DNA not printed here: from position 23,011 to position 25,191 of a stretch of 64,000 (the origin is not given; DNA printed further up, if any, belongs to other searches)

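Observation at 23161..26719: Staphyloxanthin-like trio (CrtN/CrtI-family oxidoreductase, CrtQ-like GT2, CrtO-like acyltransferase) without a recognisable synthase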

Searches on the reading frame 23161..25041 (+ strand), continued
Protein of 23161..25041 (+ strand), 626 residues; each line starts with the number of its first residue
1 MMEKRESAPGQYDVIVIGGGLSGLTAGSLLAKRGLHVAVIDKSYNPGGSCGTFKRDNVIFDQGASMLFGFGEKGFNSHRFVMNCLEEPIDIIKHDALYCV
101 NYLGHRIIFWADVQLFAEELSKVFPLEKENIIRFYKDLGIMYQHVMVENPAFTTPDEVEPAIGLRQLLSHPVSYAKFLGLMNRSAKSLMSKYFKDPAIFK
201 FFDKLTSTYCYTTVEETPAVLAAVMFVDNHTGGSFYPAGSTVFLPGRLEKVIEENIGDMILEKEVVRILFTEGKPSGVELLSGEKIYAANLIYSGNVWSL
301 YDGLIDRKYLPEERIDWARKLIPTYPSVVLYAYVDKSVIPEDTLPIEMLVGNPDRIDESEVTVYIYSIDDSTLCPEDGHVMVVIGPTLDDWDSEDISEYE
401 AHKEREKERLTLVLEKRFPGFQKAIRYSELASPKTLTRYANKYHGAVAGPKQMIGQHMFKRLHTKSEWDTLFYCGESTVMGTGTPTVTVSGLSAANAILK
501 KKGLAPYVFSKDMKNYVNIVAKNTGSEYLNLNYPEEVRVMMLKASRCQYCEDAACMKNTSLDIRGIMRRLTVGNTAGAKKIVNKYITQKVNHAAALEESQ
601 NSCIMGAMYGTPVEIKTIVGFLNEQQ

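Call 10: find_encoding_contigs(protein=P0016, flank=10000, max_places=2)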
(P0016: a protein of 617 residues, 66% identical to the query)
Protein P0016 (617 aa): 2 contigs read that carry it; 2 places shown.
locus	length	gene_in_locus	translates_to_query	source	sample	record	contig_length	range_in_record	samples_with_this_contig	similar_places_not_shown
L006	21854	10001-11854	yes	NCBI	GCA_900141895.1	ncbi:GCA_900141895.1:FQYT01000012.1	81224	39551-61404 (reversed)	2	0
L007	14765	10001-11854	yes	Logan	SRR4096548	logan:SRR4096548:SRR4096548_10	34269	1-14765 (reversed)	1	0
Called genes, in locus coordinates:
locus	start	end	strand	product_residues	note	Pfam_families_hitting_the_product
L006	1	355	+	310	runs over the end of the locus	PF01207:Dus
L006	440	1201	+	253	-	PF00106:adh_short, PF08659:KR, PF13561:adh_short_C2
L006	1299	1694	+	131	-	-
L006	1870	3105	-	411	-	PF00501:AMP-binding, PF14535:AMP-binding_C_2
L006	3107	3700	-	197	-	PF01558:POR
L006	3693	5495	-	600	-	PF01855:POR_N, PF12837:Fer4_6 (faint), PF12838:Fer4_7 (faint), PF02775:TPP_enzyme_C, PF12797:Fer4_2 (faint), PF13237:Fer4_10 (weak), PF14697:Fer4_21 (weak), PF00037:Fer4 (weak)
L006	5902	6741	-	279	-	PF02811:PHP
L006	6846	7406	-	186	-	-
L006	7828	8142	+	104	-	-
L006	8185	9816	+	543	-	PF03063:Prismane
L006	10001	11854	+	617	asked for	PF01266:DAO, PF01494:FAD_binding_3 (weak), PF01593:Amino_oxidase, PF01946:Thi4 (faint), PF13450:NAD_binding_8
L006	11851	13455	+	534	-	PF00890:FAD_binding_2 (weak), PF01266:DAO, PF01593:Amino_oxidase, PF01946:Thi4 (weak), PF07992:Pyr_redox_2 (weak), PF12831:FAD_oxidored, PF13450:NAD_binding_8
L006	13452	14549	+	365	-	PF00535:Glycos_transf_2, PF10111:Glyco_tranf_2_2, PF13506:Glyco_transf_21 (faint)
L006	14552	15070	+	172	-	PF18927:CrtO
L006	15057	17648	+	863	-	PF01326:PPDK_N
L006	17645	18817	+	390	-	PF07690:MFS_1, PF00083:Sugar_tr (weak), PF07690:MFS_1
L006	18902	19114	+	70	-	-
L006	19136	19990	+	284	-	PF01171:ATP_bind_3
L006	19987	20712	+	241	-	PF00899:ThiF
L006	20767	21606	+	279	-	PF18937:DUF5685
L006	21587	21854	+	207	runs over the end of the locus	PF00226:DnaJ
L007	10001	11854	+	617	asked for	PF01266:DAO, PF01494:FAD_binding_3 (weak), PF01593:Amino_oxidase, PF01946:Thi4 (faint), PF13450:NAD_binding_8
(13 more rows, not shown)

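Call 19: find_related_loci(query=A1, collection=genome_contigs, flank=10000)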
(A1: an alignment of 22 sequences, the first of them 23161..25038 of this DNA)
Query A1 (626 aa) in genome_contigs; peptide patterns used: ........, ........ (x = any residue, [..] = any of these).
474 stretches matched a pattern; 452 encode a relative of the query (tblastn E <= 1e-3); the best 80 are kept; 80 distinct loci.
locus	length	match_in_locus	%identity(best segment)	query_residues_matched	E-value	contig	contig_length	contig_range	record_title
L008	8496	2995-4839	65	12-626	0e+0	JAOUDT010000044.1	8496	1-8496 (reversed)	MAG: Dehalococcoidia bacterium isolate 4_1_Jan_SF_Bin38 4_1_Jan_SF_Bin38_scaffold_3717_c1, whole genome shotgun sequence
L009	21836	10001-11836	66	11-622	0e+0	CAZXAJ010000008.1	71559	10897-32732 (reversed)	MAG TPA_asm: uncultured Dehalococcoidales bacterium isolate binchicken_co334_347 genome assembly, contig: NODE_515_lengt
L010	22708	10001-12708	66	11-622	0e+0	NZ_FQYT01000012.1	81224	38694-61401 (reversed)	Parasporobacterium paucivorans DSM 15970, whole genome shotgun sequence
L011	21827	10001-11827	67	12-622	0e+0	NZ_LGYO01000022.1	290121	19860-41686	Acetobacterium bakii strain DSM 8239 contig_22, whole genome shotgun sequence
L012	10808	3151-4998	64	11-626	0e+0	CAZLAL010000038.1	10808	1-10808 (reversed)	MAG TPA_asm: uncultured Dehalococcoidales bacterium isolate SRP067234_co1_241 genome assembly, contig: k99_900895, whole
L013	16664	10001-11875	64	11-626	0e+0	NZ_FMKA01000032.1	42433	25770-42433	Anaerobium acetethylicum strain GluBS11, whole genome shotgun sequence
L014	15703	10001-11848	64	11-626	0e+0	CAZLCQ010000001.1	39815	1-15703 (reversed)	MAG TPA_asm: uncultured Dehalococcoidales bacterium isolate binchicken_co334_175 genome assembly, contig: NODE_1566_leng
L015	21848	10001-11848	65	11-626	0e+0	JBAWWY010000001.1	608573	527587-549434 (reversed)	MAG: Eubacteriales bacterium isolate ELA049 MAG049_1, whole genome shotgun sequence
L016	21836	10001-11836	66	11-622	0e+0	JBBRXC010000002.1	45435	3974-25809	MAG: Peptostreptococcales bacterium isolate La4_metabat2.149 La4_metabat2.149_K_233262_L_45435_cov_32.9439, whole genome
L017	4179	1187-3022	65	11-622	0e+0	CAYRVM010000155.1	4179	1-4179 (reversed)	MAG TPA_asm: uncultured Oscillospiraceae bacterium isolate SRP272421_co4_197 genome assembly, contig: NODE_80778_length_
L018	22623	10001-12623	64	11-625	0e+0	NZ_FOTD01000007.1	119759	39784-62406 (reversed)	Trichococcus palustris strain DSM 9172, whole genome shotgun sequence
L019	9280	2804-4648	64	12-626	0e+0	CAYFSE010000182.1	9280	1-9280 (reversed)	MAG TPA_asm: uncultured Dehalococcoidales bacterium isolate ERP108616_co1_133 genome assembly, contig: k119_759838, whol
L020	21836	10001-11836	64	12-623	0e+0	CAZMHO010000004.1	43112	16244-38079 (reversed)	MAG TPA_asm: uncultured Thermotogaceae bacterium isolate binchicken_co113_214 genome assembly, contig: NODE_984_length_4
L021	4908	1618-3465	63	11-626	0e+0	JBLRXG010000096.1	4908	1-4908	MAG: Dehalococcoidia bacterium isolate TamC05-31 NODE_96_length_4908_cov_3.404471, whole genome shotgun sequence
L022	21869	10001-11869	64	3-626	0e+0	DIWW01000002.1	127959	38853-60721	MAG TPA_asm: Peptococcaceae bacterium UBA6096 UBA6096_contig_1359, whole genome shotgun sequence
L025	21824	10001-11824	64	11-624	0e+0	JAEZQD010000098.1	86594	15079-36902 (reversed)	MAG: Bacillota bacterium isolate OH_CFB_77 k127_269662, whole genome shotgun sequence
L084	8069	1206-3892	62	11-626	0e+0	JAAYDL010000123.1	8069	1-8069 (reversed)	MAG: Lentisphaerae bacterium isolate AS06rmzACSIP_553 207035_AS06, whole genome shotgun sequence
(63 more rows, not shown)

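Call 25: search_protein_families(library=pfam, proteins=[L084:3041-4636:+, L084:4633-5727:+, L084:5731-6270:+, L025:15047-15886:+, L025:16627-17613:+], max_evalue=0.001)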
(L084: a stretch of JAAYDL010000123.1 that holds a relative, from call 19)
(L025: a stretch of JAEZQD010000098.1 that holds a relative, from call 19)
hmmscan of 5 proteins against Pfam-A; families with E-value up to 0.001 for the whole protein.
L084:3041-4636:+ (531 aa): 10 families
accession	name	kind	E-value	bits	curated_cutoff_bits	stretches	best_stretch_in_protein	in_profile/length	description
PF01593.30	Amino_oxidase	-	1.5e-21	77.7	19.8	1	16-522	1-442/443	Flavin containing amine oxidoreductase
PF01266.30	DAO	-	7.9e-16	59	27.9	2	8-42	1-35/353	FAD dependent oxidoreductase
PF13450.12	NAD_binding_8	-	6.3e-13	49.2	21.9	1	11-74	1-67/68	NAD(P)-binding Rossmann-like domain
PF07992.20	Pyr_redox_2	-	3.8e-07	30.3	26.1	1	7-39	1-33/291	Pyridine nucleotide-disulphide oxidoreductase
PF03486.20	HI0933_like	-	2e-06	27.9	50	1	8-42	2-36/244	HI0933-like protein Rossmann domain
PF12831.13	FAD_oxidored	-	3.8e-06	26.9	27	1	8-45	1-38/416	FAD dependent oxidoreductase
PF00890.30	FAD_binding_2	-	4.8e-06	26.5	20.4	1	8-40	1-33/414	FAD binding domain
PF01946.23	Thi4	-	6.4e-06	26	26.2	1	7-44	18-56/235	Thi4 family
PF01494.25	FAD_binding_3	-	1.7e-05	24.7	22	1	7-41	2-36/349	FAD binding domain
PF01134.28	GIDA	-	0.00058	19.5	22.1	1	8-35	1-28/391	Glucose inhibited division protein A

L084:4633-5727:+ (364 aa): 5 families
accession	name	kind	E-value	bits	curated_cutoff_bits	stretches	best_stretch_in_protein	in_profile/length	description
PF00535.33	Glycos_transf_2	-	4e-22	79.4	23.3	1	38-197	1-164/168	Glycosyl transferase family 2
PF13506.12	Glyco_transf_21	-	2.2e-12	47.2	21.7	1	96-230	12-147/174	Glycosyl transferase family 21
PF13641.12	Glyco_tranf_2_3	-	1e-09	39.2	27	1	36-226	2-200/230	Glycosyltransferase like family 2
PF13632.12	Glyco_trans_2_3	-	4.7e-06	27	27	1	118-326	2-183/198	Glycosyl transferase family group 2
PF10111.15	Glyco_tranf_2_2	-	0.00065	19.7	27.3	1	38-135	1-102/276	Glycosyltransferase like family 2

L084:5731-6270:+ (179 aa): 1 family
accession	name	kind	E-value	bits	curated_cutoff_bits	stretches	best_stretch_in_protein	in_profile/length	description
PF18927.5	CrtO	-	1.2e-33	116.5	27.3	1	44-154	4-120/123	Glycosyl-4,4'-diaponeurosporenoate acyltransferase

L025:15047-15886:+ (279 aa): 3 families
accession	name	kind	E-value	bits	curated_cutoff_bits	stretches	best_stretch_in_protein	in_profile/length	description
PF02678.22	Pirin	-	1.9e-30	105.5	26.1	1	23-119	5-108/108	Pirin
PF05726.19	Pirin_C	-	3.3e-19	69.6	27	1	172-272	1-102/103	Pirin C-terminal cupin domain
PF17954.7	Pirin_C_2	-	0.00024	21.7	22.9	1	172-237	20-84/86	Quercetinase C-terminal cupin domain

L025:16627-17613:+ (328 aa): 12 families
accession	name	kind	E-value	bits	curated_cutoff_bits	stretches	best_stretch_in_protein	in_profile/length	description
PF02915.23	Rubrerythrin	-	1.9e-18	67.6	22.8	1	172-286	1-136/137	Rubrerythrin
PF00037.32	Fer4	-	1.1e-07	31.7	21.1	1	36-58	2-24/24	4Fe-4S binding domain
PF12838.12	Fer4_7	-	3e-07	31.2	27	1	41-70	1-30/52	4Fe-4S dicluster domain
PF13237.11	Fer4_10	-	5.7e-07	29.8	25.5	2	10-53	4-53/53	4Fe-4S dicluster domain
PF12837.12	Fer4_6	-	7.4e-06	26.1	25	1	38-57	5-24/24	4Fe-4S binding domain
PF13187.11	Fer4_9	-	9.5e-06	26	27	1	41-65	1-25/52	4Fe-4S dicluster domain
PF12797.12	Fer4_2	-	2.5e-05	24.4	24.5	1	36-54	4-22/22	4Fe-4S binding domain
PF21349.2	RUBY_RBDX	-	3.6e-05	23.6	26.5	1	300-325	2-29/30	Rubrerythrin, rubredoxin-like domain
PF25160.1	LdpA_Fe-S-bd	-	0.00011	22.3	27.6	1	15-60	1-46/49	LdpA Fe-S cluster-binding domain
PF13484.11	Fer4_16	-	0.00024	22.3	30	1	41-63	1-21/66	4Fe-4S double cluster binding domain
PF13183.11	Fer4_8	-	0.00036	21.4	27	0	39-59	2-22/68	4Fe-4S dicluster domain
PF19335.5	HMBD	-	0.00095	19.5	23.6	0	298-319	1-22/28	Heavy metal binding domain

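Call 26: predict_structure(alignment_id=A1)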
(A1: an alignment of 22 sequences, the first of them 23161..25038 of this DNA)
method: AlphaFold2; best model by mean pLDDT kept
length: 626 residues; sequences in the alignment: 22
mean_pLDDT: 69.6   pTM: 0.75
mean pLDDT of the five models: 69.6, 67.3, 64.4, 62.0, 51.6
residues with pLDDT >= 90: 76; 70-90: 294; 50-70: 139; < 50: 117
segments of 3 or more residues with pLDDT < 50: 1-9, 43-75, 149-160, 231-242, 321-325, 436-464, 476-486
pLDDT, mean of each block of 10 residues (from residue 1): 35 84 83 92 40 34 30 48 77 73 83 85 89 81 54 35 55 64 79 87 67 65 60 41 67 88 83 91 91 71 80 68 54 87 79 59 75 74 70 78 88 90 86 49 28 31 58 55 47 78 79 73 73 87 73 68 78 84 80 83 79 89 81
secondary structure, 60 per line:
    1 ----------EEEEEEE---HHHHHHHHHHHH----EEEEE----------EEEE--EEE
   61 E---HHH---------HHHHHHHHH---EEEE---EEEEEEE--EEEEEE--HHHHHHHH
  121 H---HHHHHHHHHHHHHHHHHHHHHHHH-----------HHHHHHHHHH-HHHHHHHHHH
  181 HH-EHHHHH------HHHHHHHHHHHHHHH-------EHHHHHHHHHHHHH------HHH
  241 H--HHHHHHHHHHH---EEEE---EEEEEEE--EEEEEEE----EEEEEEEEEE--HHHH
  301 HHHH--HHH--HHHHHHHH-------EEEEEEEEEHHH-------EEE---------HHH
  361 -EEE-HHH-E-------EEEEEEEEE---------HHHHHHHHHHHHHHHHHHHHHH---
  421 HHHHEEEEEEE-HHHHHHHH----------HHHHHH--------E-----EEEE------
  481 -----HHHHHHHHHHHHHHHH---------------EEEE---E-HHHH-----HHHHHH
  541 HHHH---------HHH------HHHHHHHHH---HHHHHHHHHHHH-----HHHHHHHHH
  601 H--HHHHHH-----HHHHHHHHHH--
elements in order: E11-17 H21-32 E37-41 E52-55 E58-61 H77-85 E89-92 E96-102 E105-110 H113-121 H125-148 H160-169 H171-182 H185-189 H196-210 H219-231 H238-241 H244-254 E258-261 E265-271 E274-280 E285-294 H297-304 H312-319 E327-335 E346-348 E362-364 E378-386 H396-417 H421-424 E425-431 H433-440 H451-456 E471-474 H486-501 E517-520 H526-529 H535-544 H563-571 H575-586 H592-601 H604-609 H615-624

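Call 30: search_protein_families(library=ncbifam, proteins=[L084:3041-4636:+, L006:11851-13455:+], max_evalue=0.01)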
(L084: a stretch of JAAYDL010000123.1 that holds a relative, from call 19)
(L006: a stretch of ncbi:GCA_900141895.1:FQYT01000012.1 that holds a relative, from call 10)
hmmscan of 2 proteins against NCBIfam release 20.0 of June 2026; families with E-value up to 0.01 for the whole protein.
L084:3041-4636:+ (531 aa): 113 families (the best 25 are shown)
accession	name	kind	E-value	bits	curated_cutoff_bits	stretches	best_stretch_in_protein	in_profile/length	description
TIGR02734.1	crtI_fam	subfamily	1.7e-25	89.7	238.1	2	9-320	1-310/504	phytoene desaturase family protein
TIGR02730.1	carot_isom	equivalog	1.1e-23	83.8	586.9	1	7-522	1-488/493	carotenoid isomerase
NF058655.1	CrtID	equivalog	7.2e-21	74.6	640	2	9-58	1-50/478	bifunctional phytoene desaturase/3,4-desaturase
TIGR02733.1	desat_CrtD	equivalog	7.6e-20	71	549.7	2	8-79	3-77/492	C-3',4' desaturase CrtD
NF045637.1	carotdesatCrtDProt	equivalog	8.2e-17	60.9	580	1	9-68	1-60/485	1-hydroxycarotenoid 3,4-desaturase CrtD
NF045689.1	BCarotKetCrtO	equivalog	5.1e-16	58.3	1000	3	6-44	3-41/563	beta-carotene ketolase CrtO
NF005560.0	PRK07233.1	equivalog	2.9e-13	49.5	252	2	9-55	3-49/435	hypothetical protein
TIGR03467.1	HpnE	equivalog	2e-12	47.2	283.05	1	9-58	1-52/430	hydroxysqualene dehydroxylase HpnE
NF005548.0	PRK07208.1-4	equivalog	4.9e-10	38.6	389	1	6-58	3-55/488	hypothetical protein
NF005545.0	PRK07208.1-1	equivalog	1.1e-08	33.9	451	1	4-58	5-60/504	hypothetical protein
NF005547.0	PRK07208.1-3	equivalog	3.2e-08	32.7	380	1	5-58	3-56/465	hypothetical protein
NF009409.0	PRK12770.1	subfamily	1.6e-07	30.7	343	1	5-46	17-58/360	putative glutamate synthase subunit beta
TIGR02731.1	phytoene_desat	equivalog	2.3e-07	29.9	569.4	1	9-76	2-71/453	15-cis-phytoene desaturase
NF009477.0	PRK12843.1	equivalog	2.8e-07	29.4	758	1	3-45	13-55/578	FAD-dependent oxidoreductase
TIGR02032.1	GG-red-SF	subfamily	3.9e-07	30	158.8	1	7-42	1-36/297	geranylgeranyl reductase family protein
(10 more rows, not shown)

L006:11851-13455:+ (534 aa): 109 families (the best 25 are shown)
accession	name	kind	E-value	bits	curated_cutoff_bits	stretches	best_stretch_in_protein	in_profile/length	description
TIGR02733.1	desat_CrtD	equivalog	5.3e-21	74.8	549.7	2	7-77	3-76/492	C-3',4' desaturase CrtD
TIGR02734.1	crtI_fam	subfamily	2.6e-18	66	238.1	2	8-57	1-50/504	phytoene desaturase family protein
TIGR02730.1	carot_isom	equivalog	3.2e-17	62.5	586.9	1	6-278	1-282/493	carotenoid isomerase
NF058655.1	CrtID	equivalog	4.7e-17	62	640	1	8-57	1-50/478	bifunctional phytoene desaturase/3,4-desaturase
NF005560.0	PRK07233.1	equivalog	7.8e-16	57.9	252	2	8-54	3-49/435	hypothetical protein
NF045689.1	BCarotKetCrtO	equivalog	3.1e-13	49.1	1000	1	5-43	3-41/563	beta-carotene ketolase CrtO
NF005548.0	PRK07208.1-4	equivalog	7e-13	48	389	1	6-65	4-64/488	hypothetical protein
TIGR03467.1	HpnE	equivalog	2.2e-11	43.8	283.05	1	8-53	1-46/430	hydroxysqualene dehydroxylase HpnE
NF045637.1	carotdesatCrtDProt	equivalog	4.8e-10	38.6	580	1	8-57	1-50/485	1-hydroxycarotenoid 3,4-desaturase CrtD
NF005545.0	PRK07208.1-1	equivalog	9.7e-10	37.4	451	1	4-68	6-72/504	hypothetical protein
TIGR00562.1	proto_IX_ox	equivalog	1.4e-09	37.1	97.85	1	7-82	4-82/470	protoporphyrinogen oxidase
NF005547.0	PRK07208.1-3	equivalog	2.3e-08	33.2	380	1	6-74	5-74/465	hypothetical protein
TIGR02032.1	GG-red-SF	subfamily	2.9e-08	33.8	158.8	1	6-49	1-49/297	geranylgeranyl reductase family protein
NF042421.1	hydcarot_desat_CrtD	equivalog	3.2e-08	32.5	500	1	8-61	4-57/487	1-hydroxycarotenoid 3,4-desaturase CrtD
NF009477.0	PRK12843.1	equivalog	3.8e-08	32.3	758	1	3-45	14-56/578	FAD-dependent oxidoreductase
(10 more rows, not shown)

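Call 32: list_cluster_members(proteins=[window:23161-25038:+, window:26198-26716:+, window:6822-8165:-])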
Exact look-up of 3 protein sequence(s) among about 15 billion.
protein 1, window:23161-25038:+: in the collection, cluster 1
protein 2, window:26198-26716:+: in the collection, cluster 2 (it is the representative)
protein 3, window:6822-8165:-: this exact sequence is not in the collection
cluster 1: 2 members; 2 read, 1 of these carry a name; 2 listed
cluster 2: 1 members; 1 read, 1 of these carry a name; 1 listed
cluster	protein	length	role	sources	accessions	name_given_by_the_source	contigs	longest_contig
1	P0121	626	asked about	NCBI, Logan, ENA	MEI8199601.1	MAG: FAD-dependent oxidoreductase [Eubacteriales bacterium]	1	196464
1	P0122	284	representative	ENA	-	-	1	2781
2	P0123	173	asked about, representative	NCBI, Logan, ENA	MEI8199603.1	MAG: hypothetical protein WCG21_06055 [Eubacteriales bacterium]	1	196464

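Call 34: fold_search(model_id=the predicted structure, library=pdb)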
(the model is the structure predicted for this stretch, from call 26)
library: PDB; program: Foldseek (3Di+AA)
matches with E <= 10: 1923; with E <= 0.001: 1101
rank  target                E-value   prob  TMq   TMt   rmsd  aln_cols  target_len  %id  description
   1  4rep                  8.5e-21  1.00  0.56  0.69   8.3       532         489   18  Crystal Structure of gamma-carotenoid desaturase (released 2015-07-15)
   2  4dgk                  1.1e-18  1.00  0.45  0.66  10.7       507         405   14  Crystal structure of Phytoene desaturase CRTI from Pantoea ananatis (released 2012-10-10)
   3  1o5w_B                8.3e-16  1.00  0.49  0.59  15.4       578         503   14  The structure basis of specific recognitions for substrates and inhibitors of rat monoamine oxidase A (released 2004-04-20)
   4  3ka7                  1.1e-15  1.00  0.46  0.65   9.3       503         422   15  Crystal Structure of an oxidoreductase from Methanosarcina mazei. Northeast Structural Genomics Consortium target id MaR (released 2009-11-17)
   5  1o5w_A                1.6e-15  1.00  0.50  0.59  14.4       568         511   15  The structure basis of specific recognitions for substrates and inhibitors of rat monoamine oxidase A (released 2004-04-20)
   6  2z5y                  1.6e-15  1.00  0.46  0.54  11.9       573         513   17  Crystal Structure of Human Monoamine Oxidase A (G110A) with Harmine (released 2008-04-01)
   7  1o5w_C                1.7e-15  1.00  0.51  0.60  14.3       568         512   15  The structure basis of specific recognitions for substrates and inhibitors of rat monoamine oxidase A (released 2004-04-20)
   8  7b0v_A                1.7e-15  1.00  0.46  0.55  13.8       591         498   16  Crystal Structure of human monoamine oxidase B in complex with (E)-3-phenyl-1-(3-(trifluoromethyl)phenyl)prop-2-en-1-o (released 2021-11-03)
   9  1o5w_D                1.8e-15  1.00  0.51  0.61  15.5       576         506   15  The structure basis of specific recognitions for substrates and inhibitors of rat monoamine oxidase A (released 2004-04-20)
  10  2yg7_A                2.9e-15  1.00  0.46  0.61   9.4       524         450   14  Structure-based redesign of cofactor binding in Putrescine Oxidase: A394C-A396T-Q431G Triple mutant (released 2011-05-18)
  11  6lqc                  4.0e-15  1.00  0.42  0.55  10.1       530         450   18  Crystal structure of Cyclohexylamine Oxidase from Erythrobacteraceae bacterium (released 2020-05-20)
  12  2z5x                  5.0e-15  1.00  0.46  0.54  12.0       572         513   15  Crystal Structure of Human Monoamine Oxidase A with Harmine (released 2008-04-01)
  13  8p84_B                5.6e-15  1.00  0.46  0.60   9.7       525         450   15  X-ray structure of Thermoanaerobacterales bacterium monoamine oxidase (released 2023-10-18)
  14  2xfo_B                5.9e-15  1.00  0.46  0.56   9.9       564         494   17  tranylcypromine-inhibited human monoamine oxidase B Ile199Ala mutant in complex with 2-(2-benzofuranyl)-2-imidazoline (released 2010-10-06)
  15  3nrn                  7.3e-15  1.00  0.44  0.67   9.4       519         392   15  Crystal Structure of PF1083 protein from Pyrococcus furiosus, Northeast Structural Genomics Consortium Target PfR223 (released 2010-11-03)
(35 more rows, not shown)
